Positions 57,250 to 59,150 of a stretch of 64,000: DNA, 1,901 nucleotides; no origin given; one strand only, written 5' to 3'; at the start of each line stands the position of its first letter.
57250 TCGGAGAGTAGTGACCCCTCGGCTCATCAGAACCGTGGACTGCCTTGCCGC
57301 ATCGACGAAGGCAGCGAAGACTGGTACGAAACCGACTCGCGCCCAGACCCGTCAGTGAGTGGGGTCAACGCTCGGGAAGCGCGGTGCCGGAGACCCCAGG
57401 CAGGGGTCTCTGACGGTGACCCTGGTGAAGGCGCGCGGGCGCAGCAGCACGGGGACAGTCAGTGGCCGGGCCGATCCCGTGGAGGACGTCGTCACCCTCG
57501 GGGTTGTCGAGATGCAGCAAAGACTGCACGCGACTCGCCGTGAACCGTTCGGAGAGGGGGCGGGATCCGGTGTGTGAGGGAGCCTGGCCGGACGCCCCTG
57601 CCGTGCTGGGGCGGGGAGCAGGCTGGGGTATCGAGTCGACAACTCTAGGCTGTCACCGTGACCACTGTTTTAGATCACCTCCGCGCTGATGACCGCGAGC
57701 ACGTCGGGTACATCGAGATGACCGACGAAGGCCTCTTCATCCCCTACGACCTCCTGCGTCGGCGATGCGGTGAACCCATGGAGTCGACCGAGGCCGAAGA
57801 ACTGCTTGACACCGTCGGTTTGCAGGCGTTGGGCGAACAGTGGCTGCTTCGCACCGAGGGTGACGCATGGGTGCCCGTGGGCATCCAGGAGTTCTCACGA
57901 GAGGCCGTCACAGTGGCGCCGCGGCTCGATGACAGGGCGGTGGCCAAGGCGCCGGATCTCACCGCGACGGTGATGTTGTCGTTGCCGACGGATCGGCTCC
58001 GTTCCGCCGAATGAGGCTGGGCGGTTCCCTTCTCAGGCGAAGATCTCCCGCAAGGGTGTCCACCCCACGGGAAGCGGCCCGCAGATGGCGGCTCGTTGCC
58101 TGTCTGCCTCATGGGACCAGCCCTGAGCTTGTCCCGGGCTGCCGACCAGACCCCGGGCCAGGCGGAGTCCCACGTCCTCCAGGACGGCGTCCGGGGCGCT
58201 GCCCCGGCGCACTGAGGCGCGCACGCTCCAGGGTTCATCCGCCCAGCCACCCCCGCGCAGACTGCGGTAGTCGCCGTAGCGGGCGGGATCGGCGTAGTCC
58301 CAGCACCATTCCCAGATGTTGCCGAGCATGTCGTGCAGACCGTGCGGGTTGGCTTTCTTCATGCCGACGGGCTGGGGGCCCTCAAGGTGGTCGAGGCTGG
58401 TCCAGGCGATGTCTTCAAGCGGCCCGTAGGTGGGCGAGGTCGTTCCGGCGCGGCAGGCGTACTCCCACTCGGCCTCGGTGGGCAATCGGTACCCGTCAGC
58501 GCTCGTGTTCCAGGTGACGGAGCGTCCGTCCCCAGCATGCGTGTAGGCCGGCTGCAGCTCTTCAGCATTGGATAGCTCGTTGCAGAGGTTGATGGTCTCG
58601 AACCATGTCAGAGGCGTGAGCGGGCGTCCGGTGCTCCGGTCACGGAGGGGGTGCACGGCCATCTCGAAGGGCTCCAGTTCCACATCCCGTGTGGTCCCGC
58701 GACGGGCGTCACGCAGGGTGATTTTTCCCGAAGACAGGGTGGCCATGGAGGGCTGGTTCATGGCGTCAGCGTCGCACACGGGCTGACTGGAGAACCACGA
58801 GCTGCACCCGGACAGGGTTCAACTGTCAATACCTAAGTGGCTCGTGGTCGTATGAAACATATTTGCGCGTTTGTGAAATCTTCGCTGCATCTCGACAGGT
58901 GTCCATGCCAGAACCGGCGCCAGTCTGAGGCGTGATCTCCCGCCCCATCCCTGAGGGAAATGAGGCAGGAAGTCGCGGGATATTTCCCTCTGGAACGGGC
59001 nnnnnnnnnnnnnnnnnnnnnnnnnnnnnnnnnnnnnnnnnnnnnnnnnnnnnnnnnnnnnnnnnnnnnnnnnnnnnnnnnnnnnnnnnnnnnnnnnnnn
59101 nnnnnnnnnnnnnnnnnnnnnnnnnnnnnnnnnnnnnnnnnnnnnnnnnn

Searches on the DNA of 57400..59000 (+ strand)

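Call 11: search_dna_similar(query=window:57400-59000:+, collection=plasmids, mode=near, max_rows=20)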
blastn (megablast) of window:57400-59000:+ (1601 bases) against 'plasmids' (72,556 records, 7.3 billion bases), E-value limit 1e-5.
Records with a match: 3; places in all: 3; records where one place covers at least 80% of the query: 0.
Best place of each record, by identity: >=99% 1; 90-95% 1; 60-80% 1.
By first word of the organism name: Micrococcus 2; Embleya 1.
By predicted mobility (MOB-suite, as given by PLSDB): non-mobilizable 2; mobilizable 1.
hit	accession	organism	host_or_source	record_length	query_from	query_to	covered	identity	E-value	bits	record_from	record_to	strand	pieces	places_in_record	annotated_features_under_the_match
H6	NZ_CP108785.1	Embleya sp. NBC_00888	-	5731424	793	1102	19%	73.5%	3e-20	108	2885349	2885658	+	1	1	none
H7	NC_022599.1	Micrococcus sp. V7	-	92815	1451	1499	3%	100.0%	3e-15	92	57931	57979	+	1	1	none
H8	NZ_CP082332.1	Micrococcus luteus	indoor air LB agar isolate,indoor air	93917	1450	1498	3%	93.9%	3e-10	75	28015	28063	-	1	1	none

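Call 18: search_dna_similar(query=window:58800-58930:+, collection=plasmids, mode=distant, max_rows=40, max_evalue=0.01)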
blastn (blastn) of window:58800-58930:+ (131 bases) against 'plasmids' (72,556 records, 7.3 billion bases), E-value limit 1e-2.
Records with a match: 6; places in all: 11; records where one place covers at least 80% of the query: 0.
Best place of each record, by identity: >=99% 1; 90-95% 3; 80-90% 2.
By first word of the organism name: Micrococcus 5; Nocardioides 1.
By predicted mobility (MOB-suite, as given by PLSDB): non-mobilizable 6.
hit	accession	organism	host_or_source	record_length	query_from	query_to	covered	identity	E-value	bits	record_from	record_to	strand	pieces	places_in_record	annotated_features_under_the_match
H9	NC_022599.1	Micrococcus sp. V7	-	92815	51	99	37%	100.0%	7e-16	90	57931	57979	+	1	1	none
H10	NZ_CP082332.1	Micrococcus luteus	indoor air LB agar isolate,indoor air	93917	50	98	37%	93.9%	2e-11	76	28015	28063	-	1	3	none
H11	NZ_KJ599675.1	Micrococcus sp. A7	-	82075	51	99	37%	91.8%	2e-10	72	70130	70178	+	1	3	none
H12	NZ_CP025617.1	Micrococcus luteus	whole organism,air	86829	51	102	40%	86.5%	1e-7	64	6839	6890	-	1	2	none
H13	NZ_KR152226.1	Micrococcus sp. MG-2010-D12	cell culture,saline lake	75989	51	99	37%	89.8%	9e-9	67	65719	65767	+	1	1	none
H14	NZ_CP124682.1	Nocardioides sp. QY071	pure culture,livestock manure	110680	69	104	27%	91.7%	2e-3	49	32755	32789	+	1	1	none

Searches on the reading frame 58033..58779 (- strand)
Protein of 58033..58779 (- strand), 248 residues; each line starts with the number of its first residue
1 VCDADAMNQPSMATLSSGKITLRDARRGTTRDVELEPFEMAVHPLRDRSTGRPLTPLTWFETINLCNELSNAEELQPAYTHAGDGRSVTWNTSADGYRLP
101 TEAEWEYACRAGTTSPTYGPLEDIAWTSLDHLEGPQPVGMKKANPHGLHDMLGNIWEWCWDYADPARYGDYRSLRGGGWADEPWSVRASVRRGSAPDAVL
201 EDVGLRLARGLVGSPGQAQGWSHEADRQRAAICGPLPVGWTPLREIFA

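Call 33: search_protein_families(library=ncbifam, proteins=[window:58033-58779:-], max_evalue=0.01)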
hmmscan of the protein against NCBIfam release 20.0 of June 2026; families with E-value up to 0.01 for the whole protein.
window:58033-58779:- (248 aa): 8 families
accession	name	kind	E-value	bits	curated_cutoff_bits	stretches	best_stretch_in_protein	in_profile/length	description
TIGR03440.2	egtB_TIGR03440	equivalog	2.8e-11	43.2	360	1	95-208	291-413/413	ergothioneine biosynthesis protein EgtB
TIGR03525.2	GldK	equivalog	5.4e-09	35.8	350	1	94-118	253-277/408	T9SS ring complex lipoprotein PorK/GldK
NF051459.1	pyoverdine_PvdO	equivalog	7.6e-09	35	500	1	92-200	138-269/280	dihydropyoverdine dehydrogenase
TIGR02171.1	Fb_sc_TIGR02171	subfamily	1.5e-07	29.8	544.35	1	52-162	104-217/912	TIGR02171 family lipoprotein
TIGR03524.1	GldJ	equivalog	1.2e-06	27.5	458.2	1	95-114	262-281/559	gliding motility lipoprotein GldJ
TIGR04344.1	ovoA_Nterm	equivalog_domain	4.8e-06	25.7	400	1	90-164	311-385/444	5-histidylcysteine sulfoxide synthase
NF041186.1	SenA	equivalog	1.6e-05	24.5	420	1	96-195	289-368/382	selenoneine synthase SenA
TIGR03530.1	GldJ_short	equivalog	2.9e-05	23.2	382.9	0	92-111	205-224/396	gliding motility lipoprotein GldJ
